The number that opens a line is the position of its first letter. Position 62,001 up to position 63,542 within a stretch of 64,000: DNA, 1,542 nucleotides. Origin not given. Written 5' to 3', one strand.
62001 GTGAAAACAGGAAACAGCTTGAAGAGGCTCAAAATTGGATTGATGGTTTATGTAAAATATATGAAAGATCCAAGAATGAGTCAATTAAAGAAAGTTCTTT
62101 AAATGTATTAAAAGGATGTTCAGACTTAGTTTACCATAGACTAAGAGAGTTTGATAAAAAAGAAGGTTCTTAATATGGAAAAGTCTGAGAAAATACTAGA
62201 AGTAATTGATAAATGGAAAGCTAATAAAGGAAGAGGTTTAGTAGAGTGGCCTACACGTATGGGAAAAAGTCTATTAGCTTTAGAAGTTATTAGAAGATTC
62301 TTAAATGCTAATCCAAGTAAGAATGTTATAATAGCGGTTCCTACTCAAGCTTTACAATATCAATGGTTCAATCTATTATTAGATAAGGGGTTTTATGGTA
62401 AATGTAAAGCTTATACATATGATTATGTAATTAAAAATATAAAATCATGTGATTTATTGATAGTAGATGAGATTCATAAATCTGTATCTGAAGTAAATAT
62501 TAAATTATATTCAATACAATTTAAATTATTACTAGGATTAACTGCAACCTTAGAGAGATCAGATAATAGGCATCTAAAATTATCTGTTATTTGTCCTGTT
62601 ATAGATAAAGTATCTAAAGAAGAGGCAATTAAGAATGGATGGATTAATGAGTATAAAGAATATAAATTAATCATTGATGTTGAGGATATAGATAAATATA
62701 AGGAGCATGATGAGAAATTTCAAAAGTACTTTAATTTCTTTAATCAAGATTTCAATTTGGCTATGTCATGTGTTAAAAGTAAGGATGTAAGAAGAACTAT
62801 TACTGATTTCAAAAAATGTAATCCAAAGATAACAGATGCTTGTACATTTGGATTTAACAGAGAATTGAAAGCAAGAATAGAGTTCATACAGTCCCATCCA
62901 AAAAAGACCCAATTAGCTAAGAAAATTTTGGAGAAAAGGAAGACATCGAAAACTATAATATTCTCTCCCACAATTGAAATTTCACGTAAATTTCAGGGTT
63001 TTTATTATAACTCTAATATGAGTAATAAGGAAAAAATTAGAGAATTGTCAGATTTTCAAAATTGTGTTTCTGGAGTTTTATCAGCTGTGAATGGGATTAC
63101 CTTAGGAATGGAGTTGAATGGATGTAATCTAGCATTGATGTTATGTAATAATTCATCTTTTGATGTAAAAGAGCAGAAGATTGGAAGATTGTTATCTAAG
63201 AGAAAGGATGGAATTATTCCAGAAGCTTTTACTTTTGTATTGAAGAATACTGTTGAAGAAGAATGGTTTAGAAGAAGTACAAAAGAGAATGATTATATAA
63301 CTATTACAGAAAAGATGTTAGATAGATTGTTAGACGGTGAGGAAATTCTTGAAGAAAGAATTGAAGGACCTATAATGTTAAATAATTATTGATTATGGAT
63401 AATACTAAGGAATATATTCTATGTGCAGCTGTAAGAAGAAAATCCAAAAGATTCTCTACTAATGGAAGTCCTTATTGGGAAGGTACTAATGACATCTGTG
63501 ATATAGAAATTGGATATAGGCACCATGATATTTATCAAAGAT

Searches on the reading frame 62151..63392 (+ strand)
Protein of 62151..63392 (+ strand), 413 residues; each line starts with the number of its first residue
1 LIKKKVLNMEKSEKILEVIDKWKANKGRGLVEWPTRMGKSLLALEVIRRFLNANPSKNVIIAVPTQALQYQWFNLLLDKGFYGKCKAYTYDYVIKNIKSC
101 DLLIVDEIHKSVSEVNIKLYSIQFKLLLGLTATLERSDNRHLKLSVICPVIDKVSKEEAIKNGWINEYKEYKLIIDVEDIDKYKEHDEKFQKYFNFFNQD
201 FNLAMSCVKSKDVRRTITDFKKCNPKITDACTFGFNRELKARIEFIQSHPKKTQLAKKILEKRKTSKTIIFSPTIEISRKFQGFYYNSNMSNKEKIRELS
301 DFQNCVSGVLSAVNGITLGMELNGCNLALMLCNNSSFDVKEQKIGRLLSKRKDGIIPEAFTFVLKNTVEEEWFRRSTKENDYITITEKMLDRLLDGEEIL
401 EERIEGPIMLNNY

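Call 25: search_protein_families(library=pfam, proteins=[window:62151-63392:+], max_evalue=0.001)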
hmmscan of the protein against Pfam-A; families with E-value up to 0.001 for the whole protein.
window:62151-63392:+ (413 aa): 3 families
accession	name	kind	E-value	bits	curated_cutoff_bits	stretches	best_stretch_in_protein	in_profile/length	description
PF04851.21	ResIII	-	6.2e-14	52.7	22.5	1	11-74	8-71/164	Type III restriction enzyme, res subunit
PF00271.37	Helicase_C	-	8.2e-08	32.9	23.5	1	252-347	2-106/110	Helicase conserved C-terminal domain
PF00270.35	DEAD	-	3.7e-07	30.5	26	0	28-78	16-67/167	DEAD/DEAH box helicase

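Call 26: search_protein_families(library=phrogs, proteins=[window:62151-63392:+], max_evalue=0.00001)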
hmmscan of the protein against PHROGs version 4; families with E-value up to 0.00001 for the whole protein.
window:62151-63392:+ (413 aa): 1 family
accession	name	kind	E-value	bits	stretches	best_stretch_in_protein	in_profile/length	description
phrog_16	-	DNA, RNA and nucleotide metabolism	1.6e-31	110.4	1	17-375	282-619/986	DNA helicase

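Call 89: search_dna_similar(query=window:62151-63392:+, collection=phages, mode=protein, max_rows=12)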
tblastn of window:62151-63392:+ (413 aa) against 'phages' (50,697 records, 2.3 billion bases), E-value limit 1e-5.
Records with a match: 7; places in all: 7; records where one place covers at least 80% of the query: 2.
Best place of each record, by identity: <60% 7.
By first word of the organism name: Bacteriophage 2; uncultured 2; Sulfolobus 2; Sulfolobales 1.
By host as written in the record: - 4; Sulfolobus sp. 2; Sulfolobales 1.
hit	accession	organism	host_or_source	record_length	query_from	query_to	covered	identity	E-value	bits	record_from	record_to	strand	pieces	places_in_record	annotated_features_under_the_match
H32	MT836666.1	Bacteriophage sp.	human fecal samples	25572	22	397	91%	36.3%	6e-69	242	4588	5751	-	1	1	record has no annotation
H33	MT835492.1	Bacteriophage sp.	human fecal samples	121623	39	398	87%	31.8%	7e-44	169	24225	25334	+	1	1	record has no annotation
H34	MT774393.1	uncultured phage cr127_1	human feces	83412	9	216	50%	27.9%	2e-16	88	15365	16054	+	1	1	putative DNA-directed RNA polymerase | hypothetical protein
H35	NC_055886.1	uncultured phage cr127_1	human feces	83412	9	216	50%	27.9%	2e-16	88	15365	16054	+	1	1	putative DNA-directed RNA polymerase | hypothetical protein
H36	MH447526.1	Sulfolobus filamentous virus 1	Sulfolobus sp.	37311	24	138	28%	25.2%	2e-6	56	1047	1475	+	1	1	putative superfamily 2 helicase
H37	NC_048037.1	Sulfolobus filamentous virus 1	Sulfolobus sp.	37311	24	138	28%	25.2%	2e-6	56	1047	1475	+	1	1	DNA helicase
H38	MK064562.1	Sulfolobales Beppu filamentous phage 1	Sulfolobales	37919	24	138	28%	25.2%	2e-6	56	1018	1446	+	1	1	putative superfamily 2 helicase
